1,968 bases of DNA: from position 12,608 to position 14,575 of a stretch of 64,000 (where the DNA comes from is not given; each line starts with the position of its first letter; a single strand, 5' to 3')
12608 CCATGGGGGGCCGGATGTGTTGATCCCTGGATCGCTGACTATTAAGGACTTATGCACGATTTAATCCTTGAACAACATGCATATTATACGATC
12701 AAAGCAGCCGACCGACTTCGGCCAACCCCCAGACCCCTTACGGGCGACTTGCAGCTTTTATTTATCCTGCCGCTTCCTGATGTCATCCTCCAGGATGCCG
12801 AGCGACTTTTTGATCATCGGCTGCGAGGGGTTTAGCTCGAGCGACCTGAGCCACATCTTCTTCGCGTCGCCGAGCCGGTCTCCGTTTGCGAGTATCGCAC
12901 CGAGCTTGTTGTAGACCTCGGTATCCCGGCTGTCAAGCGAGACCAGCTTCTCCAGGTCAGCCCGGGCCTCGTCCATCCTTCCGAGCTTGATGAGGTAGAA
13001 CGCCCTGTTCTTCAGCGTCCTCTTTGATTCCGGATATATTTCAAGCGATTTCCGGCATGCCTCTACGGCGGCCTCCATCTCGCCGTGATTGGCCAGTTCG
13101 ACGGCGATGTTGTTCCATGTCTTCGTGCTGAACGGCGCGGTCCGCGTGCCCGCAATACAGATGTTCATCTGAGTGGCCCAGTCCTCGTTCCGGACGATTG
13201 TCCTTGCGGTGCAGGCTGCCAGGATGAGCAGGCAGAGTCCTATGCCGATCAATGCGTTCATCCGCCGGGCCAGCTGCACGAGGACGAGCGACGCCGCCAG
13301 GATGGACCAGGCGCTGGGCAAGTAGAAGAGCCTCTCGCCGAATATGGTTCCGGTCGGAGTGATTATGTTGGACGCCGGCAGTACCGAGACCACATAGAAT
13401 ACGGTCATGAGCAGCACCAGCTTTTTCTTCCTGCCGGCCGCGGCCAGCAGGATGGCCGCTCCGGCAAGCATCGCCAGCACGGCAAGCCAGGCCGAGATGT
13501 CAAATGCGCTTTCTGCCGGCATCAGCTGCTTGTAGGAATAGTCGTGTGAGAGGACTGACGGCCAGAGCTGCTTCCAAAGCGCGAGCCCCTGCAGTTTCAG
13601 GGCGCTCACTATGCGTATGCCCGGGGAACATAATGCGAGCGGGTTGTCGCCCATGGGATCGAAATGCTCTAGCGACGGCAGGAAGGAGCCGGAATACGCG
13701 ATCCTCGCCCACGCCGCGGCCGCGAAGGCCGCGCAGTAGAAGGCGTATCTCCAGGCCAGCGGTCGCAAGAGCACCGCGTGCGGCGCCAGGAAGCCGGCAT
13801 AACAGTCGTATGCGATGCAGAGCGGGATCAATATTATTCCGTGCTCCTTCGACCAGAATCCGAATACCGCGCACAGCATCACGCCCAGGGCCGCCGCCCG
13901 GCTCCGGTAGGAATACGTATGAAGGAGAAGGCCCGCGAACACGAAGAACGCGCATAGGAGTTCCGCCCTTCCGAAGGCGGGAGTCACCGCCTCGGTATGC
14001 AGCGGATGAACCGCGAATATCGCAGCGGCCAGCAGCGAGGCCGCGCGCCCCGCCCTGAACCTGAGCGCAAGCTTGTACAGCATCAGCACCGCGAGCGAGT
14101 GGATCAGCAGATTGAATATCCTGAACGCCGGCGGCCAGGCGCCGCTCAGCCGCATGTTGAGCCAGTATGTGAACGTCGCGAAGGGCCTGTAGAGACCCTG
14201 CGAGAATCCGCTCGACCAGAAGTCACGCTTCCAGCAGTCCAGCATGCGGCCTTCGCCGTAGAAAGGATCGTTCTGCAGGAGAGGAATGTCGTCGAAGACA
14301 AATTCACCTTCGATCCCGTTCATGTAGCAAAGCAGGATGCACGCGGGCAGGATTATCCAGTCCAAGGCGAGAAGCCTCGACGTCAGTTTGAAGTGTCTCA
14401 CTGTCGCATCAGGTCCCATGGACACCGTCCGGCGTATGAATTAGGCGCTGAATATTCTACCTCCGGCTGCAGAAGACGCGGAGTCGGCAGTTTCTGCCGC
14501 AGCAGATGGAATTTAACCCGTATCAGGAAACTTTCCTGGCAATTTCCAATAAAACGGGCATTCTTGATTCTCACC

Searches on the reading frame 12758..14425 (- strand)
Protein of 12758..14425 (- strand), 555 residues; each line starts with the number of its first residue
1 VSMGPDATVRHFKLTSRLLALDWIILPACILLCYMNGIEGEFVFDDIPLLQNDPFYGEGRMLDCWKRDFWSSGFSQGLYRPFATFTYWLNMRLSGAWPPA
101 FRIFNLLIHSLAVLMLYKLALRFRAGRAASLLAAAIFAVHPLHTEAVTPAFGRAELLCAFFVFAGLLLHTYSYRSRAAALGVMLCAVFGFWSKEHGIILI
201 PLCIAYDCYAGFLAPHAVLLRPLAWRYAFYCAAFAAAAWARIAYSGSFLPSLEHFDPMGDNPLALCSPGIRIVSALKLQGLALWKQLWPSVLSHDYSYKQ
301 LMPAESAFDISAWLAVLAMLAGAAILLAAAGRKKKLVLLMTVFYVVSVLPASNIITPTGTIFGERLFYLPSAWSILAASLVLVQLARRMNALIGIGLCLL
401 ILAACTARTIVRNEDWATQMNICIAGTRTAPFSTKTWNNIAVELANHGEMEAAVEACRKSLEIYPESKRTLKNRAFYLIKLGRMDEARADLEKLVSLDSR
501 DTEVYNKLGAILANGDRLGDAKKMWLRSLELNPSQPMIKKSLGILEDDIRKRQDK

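Call 76: search_protein_families(library=pfam, proteins=[window:12758-14425:-], max_evalue=0.00001)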
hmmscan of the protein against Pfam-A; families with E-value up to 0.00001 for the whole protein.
window:12758-14425:- (555 aa): 6 families
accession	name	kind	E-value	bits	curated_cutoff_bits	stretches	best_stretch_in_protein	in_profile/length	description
PF00515.34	TPR_1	-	4.3e-14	52.1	27.8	0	435-466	2-33/34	Tetratricopeptide repeat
PF07719.23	TPR_2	-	1.5e-13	50.1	27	0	435-466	2-33/34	Tetratricopeptide repeat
PF13181.12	TPR_8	-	5.3e-11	42.2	25.7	0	435-466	2-33/34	Tetratricopeptide repeat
PF13431.12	TPR_17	-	5e-08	33.1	24.4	0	456-489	1-34/34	Tetratricopeptide repeat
PF14559.12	TPR_19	-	3.1e-06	27.9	25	0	448-508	5-65/68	Tetratricopeptide repeat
PF13428.12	TPR_14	-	8.3e-06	26.4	23.5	0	471-510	4-43/44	Tetratricopeptide repeat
